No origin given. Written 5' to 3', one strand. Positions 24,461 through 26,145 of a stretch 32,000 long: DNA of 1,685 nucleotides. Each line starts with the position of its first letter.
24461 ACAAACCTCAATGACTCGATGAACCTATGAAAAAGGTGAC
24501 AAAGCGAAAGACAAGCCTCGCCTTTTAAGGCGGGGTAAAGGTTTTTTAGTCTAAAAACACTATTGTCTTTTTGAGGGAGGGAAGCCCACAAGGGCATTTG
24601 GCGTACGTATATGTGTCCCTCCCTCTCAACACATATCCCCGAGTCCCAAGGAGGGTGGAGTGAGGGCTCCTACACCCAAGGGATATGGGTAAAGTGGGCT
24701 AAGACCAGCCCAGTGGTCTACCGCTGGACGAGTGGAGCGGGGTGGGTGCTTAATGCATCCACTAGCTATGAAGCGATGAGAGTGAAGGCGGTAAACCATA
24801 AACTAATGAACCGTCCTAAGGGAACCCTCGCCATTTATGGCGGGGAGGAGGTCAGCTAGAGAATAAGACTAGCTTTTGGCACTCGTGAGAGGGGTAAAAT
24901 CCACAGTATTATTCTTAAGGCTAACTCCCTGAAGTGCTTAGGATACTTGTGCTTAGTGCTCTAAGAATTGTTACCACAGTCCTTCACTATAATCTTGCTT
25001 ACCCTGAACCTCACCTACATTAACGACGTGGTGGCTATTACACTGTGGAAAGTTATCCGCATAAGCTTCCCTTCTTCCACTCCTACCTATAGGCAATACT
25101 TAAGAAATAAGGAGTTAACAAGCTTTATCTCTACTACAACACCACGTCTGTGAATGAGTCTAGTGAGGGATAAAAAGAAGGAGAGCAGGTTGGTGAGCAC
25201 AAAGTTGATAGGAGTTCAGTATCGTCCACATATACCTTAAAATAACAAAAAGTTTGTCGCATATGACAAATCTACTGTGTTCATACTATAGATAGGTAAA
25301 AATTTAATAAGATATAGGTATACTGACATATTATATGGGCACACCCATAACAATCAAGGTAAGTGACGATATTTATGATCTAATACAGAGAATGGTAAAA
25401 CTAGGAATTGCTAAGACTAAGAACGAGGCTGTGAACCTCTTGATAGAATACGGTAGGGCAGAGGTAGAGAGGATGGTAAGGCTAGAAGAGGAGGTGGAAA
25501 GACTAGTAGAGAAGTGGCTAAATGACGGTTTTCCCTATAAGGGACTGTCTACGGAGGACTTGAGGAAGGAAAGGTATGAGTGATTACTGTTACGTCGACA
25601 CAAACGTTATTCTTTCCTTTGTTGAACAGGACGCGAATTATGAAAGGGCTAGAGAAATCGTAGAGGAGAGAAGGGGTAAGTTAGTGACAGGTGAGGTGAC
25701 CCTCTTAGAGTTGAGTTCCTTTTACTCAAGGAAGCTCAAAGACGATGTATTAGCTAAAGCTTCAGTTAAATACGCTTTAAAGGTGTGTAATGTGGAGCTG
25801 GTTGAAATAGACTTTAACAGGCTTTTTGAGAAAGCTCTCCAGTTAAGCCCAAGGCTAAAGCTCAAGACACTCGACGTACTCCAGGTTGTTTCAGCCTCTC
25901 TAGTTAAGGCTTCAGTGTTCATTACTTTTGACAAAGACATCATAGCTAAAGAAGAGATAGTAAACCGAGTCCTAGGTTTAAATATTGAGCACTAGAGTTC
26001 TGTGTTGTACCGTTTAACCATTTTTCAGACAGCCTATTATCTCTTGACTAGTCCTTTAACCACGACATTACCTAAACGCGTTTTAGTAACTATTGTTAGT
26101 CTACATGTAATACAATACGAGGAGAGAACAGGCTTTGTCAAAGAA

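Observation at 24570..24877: About 300-nt GC-rich, helix-dense, non-coding island: candidate structured RNA or omega-RNA-bearing non-autonomous element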

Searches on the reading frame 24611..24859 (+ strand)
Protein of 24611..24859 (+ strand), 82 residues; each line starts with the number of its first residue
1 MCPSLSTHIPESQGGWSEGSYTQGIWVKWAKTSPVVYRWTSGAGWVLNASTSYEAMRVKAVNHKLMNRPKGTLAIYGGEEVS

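Call 9: search_protein_families(library=pfam, proteins=[window:24611-24859:+], max_evalue=0.01)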
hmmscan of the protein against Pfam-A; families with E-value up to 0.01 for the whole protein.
window:24611-24859:+ (82 aa): 0 families

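Call 47: find_homologous_proteins(query=window:24611-24859:+, max_evalue=0.001)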
Query window:24611-24859:+ (82 aa): 14 proteins with E <= 0.001 among 14 candidates.
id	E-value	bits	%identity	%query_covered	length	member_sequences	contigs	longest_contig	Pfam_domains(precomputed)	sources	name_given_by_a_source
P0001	1.4e-49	183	100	100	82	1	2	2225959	-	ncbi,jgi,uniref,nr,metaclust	ncbi:transposase [Sulfolobus acidocaldarius]|uniref:Conserved protein n=2 Tax=Sulfolobus acidocaldar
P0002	7.3e-27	111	76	85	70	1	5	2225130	-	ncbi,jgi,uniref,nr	ncbi:transposase [Sulfolobus acidocaldarius]|uniref:Transposase n=3 Tax=Sulfolobus acidocaldarius Ta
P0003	2.0e-23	100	71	84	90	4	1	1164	-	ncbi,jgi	-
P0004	7.1e-22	95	52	96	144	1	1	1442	-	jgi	jgi:putative transposase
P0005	6.3e-17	79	63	83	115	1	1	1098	PF07282.19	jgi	jgi:transposase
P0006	9.1e-16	75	75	63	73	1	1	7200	-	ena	-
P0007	2.3e-15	74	56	96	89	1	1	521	-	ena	-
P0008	1.6e-14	71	73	62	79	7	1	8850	-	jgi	-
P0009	1.2e-13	69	71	62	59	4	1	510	-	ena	-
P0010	1.6e-12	65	76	59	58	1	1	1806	-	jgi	jgi:putative transposase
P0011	9.6e-11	59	55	79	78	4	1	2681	-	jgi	-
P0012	3.9e-10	57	54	83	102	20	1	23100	PF07282.19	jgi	jgi:transposase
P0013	1.1e-9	56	65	59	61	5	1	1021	-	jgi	-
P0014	7.0e-9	53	60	59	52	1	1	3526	-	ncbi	ncbi:MAG: transposase, partial [Nitrososphaeria archaeon]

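Call 48: find_encoding_contigs(protein=P0002, flank=3000, max_places=4)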
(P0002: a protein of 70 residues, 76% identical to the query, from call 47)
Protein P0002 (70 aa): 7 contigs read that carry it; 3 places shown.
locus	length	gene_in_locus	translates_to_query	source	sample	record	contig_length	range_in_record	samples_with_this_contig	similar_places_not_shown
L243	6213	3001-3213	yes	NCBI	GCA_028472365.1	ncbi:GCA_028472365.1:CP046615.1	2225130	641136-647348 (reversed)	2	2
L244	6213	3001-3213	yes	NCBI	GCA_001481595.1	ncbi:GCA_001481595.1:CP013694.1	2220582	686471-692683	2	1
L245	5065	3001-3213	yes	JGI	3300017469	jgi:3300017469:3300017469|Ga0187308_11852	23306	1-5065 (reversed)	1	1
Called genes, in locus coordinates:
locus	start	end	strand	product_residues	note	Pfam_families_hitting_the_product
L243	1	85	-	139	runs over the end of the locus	-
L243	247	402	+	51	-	-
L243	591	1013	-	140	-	-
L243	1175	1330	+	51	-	-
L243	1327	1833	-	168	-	-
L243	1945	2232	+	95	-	-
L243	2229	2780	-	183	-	-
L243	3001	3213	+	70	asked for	-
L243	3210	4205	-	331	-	PF01385:OrfB_IS605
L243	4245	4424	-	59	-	-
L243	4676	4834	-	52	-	-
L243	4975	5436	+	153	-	-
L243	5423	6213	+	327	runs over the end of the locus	-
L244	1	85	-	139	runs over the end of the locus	-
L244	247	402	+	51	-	-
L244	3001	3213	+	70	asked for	-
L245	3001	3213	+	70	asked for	-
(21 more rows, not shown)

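Call 52: find_homologous_proteins(query=L243:3213-4244:-, max_evalue=1e-10)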
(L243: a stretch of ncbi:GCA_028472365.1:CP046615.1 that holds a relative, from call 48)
Query L243:3213-4244:- (344 aa): 980 proteins with E <= 1e-10 among 5203 candidates; the best 120 are listed.
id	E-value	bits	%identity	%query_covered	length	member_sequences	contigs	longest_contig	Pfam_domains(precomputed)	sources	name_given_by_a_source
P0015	6.2e-219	744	100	96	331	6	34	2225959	PF01385.26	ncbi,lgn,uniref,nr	ncbi:transposase [Sulfolobus acidocaldarius]|uniref:C-terminal of inactivated transposase (ISC1476-l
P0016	6.2e-183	626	81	100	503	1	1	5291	PF01385.26,PF07282.19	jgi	jgi:putative transposase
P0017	2.1e-181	621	80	100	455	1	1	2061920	PF01385.26,PF07282.19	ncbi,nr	ncbi:transposase [Sulfolobus acidocaldarius SUSAZ]|nr:transposase [Sulfolobus acidocaldarius SUSAZ]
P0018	1.1e-176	605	78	100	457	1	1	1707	PF01385.26,PF07282.19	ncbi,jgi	jgi:putative transposase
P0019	4.1e-175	600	76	100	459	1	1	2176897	PF01385.26,PF07282.19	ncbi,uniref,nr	ncbi:transposase [Metallosphaera tengchongensis]|uniref:Transposase n=1 Tax=Metallosphaera tengchong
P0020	1.1e-152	526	80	85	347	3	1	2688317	PF01385.26,PF07282.19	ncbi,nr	ncbi:transposase [Sulfolobus sp. A20]|nr:transposase [Sulfolobus sp. A20]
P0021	4.1e-150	518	75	85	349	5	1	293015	PF01385.26,PF07282.19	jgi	jgi:putative transposase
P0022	3.9e-137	475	64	100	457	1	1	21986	PF01385.26,PF07282.19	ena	-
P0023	9.2e-137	474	64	97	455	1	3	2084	PF01385.26,PF07282.19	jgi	-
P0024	9.2e-137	474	64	97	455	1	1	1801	PF01385.26,PF07282.19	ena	-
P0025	2.1e-136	473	66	100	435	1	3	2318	PF01385.26,PF07282.19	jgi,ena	-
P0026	2.1e-136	473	64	100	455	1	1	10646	PF01385.26,PF07282.19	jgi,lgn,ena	-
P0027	2.8e-136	472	64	100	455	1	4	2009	PF01385.26,PF07282.19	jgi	-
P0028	6.3e-136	471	65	100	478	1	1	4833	PF01385.26,PF07282.19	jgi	jgi:putative transposase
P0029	9.5e-136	471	66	100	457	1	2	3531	PF01385.26,PF07282.19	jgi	-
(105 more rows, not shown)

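Call 68: find_encoding_contigs(protein=P0001, flank=500, max_places=4)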
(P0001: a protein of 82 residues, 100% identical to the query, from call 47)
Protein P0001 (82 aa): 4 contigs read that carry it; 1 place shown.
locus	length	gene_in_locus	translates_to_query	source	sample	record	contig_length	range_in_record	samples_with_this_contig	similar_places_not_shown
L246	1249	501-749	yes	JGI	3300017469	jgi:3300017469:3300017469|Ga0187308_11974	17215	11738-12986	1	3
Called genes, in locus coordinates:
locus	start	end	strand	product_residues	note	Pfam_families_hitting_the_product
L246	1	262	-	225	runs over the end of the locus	-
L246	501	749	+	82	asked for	-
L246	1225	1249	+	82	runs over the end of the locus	-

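Call 76: find_encoding_contigs(protein=P0017, flank=1500, max_places=3)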
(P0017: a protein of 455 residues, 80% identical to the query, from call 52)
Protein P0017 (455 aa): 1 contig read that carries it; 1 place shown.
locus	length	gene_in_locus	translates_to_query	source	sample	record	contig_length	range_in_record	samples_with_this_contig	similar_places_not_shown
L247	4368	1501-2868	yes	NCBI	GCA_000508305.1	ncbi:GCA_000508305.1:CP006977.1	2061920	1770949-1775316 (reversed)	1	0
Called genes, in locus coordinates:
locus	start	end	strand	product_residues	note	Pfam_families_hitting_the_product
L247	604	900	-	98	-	-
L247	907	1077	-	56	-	-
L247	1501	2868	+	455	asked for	PF01385:OrfB_IS605, PF07282:Cas12f1-like_TNB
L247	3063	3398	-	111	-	-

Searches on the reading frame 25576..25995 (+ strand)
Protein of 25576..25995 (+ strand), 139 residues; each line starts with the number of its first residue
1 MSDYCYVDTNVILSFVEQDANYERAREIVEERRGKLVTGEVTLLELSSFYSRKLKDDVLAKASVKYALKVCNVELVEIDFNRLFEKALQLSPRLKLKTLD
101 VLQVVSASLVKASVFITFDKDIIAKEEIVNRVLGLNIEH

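Call 9: search_protein_families(library=pfam, proteins=[window:25576-25995:+], max_evalue=0.01)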
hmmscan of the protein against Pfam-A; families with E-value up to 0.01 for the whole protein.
window:25576-25995:+ (139 aa): 3 families
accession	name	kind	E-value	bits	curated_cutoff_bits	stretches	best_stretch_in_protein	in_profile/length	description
PF01850.27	PIN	-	1.1e-17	65.2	23.6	1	6-123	2-115/120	PIN domain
PF16289.11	PIN_12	-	0.00014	22.8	32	1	6-101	2-100/172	PIN domain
PF13470.12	PIN_3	-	0.00095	20.4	27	1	7-82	4-75/115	PIN domain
